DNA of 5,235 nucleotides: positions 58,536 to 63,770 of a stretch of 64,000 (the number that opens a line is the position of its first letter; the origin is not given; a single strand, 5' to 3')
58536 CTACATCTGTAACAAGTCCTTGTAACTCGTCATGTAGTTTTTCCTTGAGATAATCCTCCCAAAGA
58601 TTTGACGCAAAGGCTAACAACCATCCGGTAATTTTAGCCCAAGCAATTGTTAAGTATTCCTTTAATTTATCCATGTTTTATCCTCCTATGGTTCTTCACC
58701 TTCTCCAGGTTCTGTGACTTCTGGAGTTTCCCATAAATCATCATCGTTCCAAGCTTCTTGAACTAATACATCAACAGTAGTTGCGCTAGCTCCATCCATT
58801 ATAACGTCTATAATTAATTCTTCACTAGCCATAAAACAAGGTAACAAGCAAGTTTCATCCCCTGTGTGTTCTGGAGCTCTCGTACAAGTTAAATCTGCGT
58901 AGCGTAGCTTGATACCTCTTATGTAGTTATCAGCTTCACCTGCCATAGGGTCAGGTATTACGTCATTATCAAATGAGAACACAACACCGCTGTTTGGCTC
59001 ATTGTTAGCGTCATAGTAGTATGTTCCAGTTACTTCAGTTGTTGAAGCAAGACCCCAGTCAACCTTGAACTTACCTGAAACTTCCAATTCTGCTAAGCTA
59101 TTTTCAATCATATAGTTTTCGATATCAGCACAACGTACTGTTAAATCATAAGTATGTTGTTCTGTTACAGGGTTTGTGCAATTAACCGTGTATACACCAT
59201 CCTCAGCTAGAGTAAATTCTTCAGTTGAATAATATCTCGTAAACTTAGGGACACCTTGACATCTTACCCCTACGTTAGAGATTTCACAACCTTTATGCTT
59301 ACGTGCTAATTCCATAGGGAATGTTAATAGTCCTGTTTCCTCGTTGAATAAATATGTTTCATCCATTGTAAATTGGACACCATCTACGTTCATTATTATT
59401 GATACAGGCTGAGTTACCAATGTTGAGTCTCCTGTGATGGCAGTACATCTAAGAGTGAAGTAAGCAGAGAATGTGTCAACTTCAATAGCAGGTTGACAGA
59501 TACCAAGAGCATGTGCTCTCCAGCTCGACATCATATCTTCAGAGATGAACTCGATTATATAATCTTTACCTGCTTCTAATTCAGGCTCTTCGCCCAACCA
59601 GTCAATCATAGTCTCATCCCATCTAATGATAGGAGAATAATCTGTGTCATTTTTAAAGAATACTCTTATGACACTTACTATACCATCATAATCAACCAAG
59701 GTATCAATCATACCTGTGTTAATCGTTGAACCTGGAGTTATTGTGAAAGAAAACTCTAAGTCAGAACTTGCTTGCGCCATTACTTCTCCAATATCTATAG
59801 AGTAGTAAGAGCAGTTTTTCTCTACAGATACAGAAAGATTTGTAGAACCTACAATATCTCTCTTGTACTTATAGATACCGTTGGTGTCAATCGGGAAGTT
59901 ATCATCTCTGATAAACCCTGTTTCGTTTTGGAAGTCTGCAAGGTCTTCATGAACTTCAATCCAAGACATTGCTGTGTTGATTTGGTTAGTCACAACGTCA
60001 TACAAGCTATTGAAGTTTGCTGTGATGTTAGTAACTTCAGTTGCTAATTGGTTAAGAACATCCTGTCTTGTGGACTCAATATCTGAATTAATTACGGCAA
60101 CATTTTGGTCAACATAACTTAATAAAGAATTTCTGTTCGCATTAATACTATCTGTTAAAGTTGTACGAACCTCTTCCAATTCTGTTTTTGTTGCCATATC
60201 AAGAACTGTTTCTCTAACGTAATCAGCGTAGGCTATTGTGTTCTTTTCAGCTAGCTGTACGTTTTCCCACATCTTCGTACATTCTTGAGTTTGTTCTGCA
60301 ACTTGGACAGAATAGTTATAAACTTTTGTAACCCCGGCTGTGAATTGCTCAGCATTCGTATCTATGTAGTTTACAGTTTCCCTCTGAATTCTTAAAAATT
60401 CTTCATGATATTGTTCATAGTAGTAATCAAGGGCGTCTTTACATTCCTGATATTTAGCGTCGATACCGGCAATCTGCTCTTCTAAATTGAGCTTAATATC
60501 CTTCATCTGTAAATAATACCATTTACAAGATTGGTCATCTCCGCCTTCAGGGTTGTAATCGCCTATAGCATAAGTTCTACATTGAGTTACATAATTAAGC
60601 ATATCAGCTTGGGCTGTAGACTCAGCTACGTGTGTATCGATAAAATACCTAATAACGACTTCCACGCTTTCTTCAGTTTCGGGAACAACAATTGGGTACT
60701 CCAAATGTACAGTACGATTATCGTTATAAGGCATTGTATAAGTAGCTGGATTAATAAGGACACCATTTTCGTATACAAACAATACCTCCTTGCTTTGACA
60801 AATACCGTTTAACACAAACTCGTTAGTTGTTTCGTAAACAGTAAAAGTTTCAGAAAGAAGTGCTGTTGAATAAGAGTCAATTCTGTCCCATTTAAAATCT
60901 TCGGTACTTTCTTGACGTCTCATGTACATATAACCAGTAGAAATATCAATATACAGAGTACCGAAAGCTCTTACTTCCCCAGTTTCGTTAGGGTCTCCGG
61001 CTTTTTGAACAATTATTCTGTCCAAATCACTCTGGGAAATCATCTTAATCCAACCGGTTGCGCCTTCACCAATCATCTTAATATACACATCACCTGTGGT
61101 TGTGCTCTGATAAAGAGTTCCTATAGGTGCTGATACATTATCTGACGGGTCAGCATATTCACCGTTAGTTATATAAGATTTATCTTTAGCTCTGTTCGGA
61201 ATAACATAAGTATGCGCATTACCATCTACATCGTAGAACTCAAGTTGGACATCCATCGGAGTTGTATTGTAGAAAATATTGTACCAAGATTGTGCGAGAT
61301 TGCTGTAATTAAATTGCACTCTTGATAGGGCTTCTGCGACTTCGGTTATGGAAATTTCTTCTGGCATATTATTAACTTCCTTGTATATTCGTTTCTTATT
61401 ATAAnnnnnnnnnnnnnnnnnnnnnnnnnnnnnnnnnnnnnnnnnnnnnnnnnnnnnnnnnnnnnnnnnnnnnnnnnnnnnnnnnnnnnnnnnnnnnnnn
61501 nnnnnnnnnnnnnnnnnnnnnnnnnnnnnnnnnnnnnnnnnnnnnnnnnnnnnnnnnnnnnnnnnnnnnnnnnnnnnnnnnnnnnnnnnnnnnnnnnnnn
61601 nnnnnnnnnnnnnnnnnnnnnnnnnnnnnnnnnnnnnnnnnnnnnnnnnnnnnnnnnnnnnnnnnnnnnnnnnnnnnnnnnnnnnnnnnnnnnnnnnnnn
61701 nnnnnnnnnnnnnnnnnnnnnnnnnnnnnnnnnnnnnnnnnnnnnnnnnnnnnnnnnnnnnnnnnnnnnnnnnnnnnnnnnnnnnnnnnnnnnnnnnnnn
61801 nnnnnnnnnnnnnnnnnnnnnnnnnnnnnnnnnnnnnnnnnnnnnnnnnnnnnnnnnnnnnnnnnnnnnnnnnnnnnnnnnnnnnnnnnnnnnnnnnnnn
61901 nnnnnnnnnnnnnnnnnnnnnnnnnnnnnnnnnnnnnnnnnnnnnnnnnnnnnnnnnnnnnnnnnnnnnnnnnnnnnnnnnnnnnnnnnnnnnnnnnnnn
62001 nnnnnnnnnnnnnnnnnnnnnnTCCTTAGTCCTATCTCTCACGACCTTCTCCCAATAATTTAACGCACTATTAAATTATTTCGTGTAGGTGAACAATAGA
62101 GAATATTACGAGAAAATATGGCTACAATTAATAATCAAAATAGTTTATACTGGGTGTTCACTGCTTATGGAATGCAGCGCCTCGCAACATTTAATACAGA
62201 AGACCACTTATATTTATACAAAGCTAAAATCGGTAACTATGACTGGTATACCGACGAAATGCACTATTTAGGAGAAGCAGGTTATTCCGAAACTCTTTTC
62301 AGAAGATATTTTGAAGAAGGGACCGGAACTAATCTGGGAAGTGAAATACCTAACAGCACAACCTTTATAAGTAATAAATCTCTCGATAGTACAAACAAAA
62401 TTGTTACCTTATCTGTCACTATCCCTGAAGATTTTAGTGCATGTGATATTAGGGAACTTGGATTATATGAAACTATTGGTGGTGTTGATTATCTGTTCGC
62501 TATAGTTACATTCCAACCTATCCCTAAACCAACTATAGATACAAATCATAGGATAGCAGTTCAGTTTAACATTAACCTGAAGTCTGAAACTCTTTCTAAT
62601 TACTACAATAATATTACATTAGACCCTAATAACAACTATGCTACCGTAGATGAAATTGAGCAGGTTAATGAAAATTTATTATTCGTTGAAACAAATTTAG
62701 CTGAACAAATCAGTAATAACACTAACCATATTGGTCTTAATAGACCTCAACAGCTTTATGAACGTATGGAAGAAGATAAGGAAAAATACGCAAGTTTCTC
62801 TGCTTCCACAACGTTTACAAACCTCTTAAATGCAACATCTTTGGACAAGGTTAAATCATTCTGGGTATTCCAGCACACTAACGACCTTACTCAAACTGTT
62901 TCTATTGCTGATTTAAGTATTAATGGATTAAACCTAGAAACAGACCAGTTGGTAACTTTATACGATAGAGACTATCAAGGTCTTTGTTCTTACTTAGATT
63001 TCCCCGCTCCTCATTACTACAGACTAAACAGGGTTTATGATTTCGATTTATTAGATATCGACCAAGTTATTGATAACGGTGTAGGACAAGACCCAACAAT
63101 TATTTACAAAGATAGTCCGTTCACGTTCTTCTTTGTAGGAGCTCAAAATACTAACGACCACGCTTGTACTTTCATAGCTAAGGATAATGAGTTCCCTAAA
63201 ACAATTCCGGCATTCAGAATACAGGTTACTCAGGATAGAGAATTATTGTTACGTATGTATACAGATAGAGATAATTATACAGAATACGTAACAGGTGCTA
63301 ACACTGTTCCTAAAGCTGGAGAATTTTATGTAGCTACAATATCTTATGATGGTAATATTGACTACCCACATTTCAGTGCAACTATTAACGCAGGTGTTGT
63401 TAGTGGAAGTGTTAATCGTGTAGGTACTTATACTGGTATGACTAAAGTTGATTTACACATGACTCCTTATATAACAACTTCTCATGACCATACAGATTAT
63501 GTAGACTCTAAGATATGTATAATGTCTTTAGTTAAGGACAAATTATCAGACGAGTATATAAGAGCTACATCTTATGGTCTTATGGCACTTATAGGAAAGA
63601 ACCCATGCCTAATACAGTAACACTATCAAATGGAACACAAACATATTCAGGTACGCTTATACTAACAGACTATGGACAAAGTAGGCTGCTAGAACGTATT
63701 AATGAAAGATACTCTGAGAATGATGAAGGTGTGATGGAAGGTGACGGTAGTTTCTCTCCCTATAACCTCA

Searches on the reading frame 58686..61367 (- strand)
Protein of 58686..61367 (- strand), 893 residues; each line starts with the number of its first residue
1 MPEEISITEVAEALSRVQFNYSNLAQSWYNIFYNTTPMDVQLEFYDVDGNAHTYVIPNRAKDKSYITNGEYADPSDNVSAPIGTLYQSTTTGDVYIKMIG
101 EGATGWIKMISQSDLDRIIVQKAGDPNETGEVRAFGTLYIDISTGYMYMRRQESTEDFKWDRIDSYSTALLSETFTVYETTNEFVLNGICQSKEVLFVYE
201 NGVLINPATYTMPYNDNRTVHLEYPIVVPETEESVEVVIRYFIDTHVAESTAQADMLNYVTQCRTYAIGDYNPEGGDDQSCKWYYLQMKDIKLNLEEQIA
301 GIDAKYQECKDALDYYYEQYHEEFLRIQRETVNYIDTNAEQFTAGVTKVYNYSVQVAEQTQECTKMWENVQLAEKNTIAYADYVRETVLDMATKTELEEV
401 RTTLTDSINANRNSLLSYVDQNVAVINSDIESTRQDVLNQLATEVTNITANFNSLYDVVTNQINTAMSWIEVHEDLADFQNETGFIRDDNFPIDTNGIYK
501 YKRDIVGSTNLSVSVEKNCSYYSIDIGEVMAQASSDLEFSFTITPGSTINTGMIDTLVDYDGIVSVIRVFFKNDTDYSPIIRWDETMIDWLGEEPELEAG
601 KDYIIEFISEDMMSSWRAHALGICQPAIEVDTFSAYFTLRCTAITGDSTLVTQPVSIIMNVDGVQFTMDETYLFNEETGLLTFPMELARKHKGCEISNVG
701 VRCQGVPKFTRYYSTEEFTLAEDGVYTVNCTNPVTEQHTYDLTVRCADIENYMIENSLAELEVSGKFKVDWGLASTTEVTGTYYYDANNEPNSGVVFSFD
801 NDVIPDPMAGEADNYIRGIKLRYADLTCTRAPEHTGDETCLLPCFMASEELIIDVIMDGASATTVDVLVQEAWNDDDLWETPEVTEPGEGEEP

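Call 9: search_protein_families(library=phrogs, proteins=[window:58686-61367:-])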
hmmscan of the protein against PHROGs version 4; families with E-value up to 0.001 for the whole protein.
window:58686-61367:- (893 aa): 2 families
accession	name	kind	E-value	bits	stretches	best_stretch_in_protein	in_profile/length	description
phrog_9415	-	unknown function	4.2e-05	24.5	1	386-471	61-147/168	-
phrog_2500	-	unknown function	0.00026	21.6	1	312-398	63-145/248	-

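Call 10: search_protein_families(library=pfam, proteins=[window:58686-61367:-])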
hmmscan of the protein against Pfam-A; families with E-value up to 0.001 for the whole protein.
window:58686-61367:- (893 aa): 0 families

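Call 61: search_dna_similar(query=window:58686-61367:-, collection=phages, mode=protein, max_rows=12, max_evalue=0.001)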
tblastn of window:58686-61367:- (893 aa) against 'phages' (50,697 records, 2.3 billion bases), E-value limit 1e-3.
No match.

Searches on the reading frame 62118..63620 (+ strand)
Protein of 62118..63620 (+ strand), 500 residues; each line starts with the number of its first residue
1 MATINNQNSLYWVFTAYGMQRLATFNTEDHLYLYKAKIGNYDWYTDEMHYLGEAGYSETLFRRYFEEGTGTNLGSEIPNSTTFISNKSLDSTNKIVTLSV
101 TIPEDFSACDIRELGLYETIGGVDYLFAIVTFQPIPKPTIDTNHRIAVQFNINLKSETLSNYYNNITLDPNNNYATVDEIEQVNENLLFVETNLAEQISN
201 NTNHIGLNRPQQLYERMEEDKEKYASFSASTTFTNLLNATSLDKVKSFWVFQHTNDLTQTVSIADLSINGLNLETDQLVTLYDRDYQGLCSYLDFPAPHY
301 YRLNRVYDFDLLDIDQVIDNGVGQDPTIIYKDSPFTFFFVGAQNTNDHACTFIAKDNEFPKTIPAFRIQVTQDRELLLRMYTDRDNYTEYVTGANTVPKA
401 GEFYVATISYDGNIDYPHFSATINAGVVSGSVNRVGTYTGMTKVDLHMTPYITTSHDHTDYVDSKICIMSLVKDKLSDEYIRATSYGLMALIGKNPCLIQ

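Call 9: search_protein_families(library=phrogs, proteins=[window:62118-63620:+])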
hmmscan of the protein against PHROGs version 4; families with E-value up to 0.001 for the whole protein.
window:62118-63620:+ (500 aa): 0 families

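Call 10: search_protein_families(library=pfam, proteins=[window:62118-63620:+])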
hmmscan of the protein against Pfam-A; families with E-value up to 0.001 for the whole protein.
window:62118-63620:+ (500 aa): 0 families

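Call 62: search_dna_similar(query=window:62118-63620:+, collection=phages, mode=protein, max_rows=12, max_evalue=0.001)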
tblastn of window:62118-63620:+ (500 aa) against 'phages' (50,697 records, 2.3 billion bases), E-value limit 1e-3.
No match.
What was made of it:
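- Two large putative structural proteins have no match in GenBank phages (calls 61, 62).
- Tried and rejected: Hallmark virion genes. tblastn of the 893-aa and 500-aa proteins against GenBank phages gave no match (calls 61, 62).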

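Call 63: find_encoding_contigs(protein=window:62118-63620:+, flank=10000, max_places=1)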
Protein window:62118-63620:+ (500 aa): 16 contigs read that carry it; 1 place shown.
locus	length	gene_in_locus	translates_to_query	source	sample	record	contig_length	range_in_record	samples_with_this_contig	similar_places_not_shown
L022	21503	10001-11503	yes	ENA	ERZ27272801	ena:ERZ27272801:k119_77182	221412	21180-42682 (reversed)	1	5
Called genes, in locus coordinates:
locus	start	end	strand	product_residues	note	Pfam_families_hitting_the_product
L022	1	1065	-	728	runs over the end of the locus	PF23139:OB_YrrC, PF14490:HHH_RecD2, PF13245:AAA_19, PF13401:AAA_22 (weak), PF13604:AAA_30, PF01443:Viral_helicase1 (faint), PF18335:SH3_13, PF13538:UvrD_C_2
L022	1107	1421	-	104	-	-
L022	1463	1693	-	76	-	-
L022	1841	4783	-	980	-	-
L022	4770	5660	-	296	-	-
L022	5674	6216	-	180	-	-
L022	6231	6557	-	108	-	-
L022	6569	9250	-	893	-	-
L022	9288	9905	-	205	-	-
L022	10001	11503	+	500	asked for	-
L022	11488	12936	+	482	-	-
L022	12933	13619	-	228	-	-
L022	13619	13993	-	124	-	-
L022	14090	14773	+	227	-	PF26915:Phage_P4_cII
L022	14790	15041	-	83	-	PF12637:TSCPD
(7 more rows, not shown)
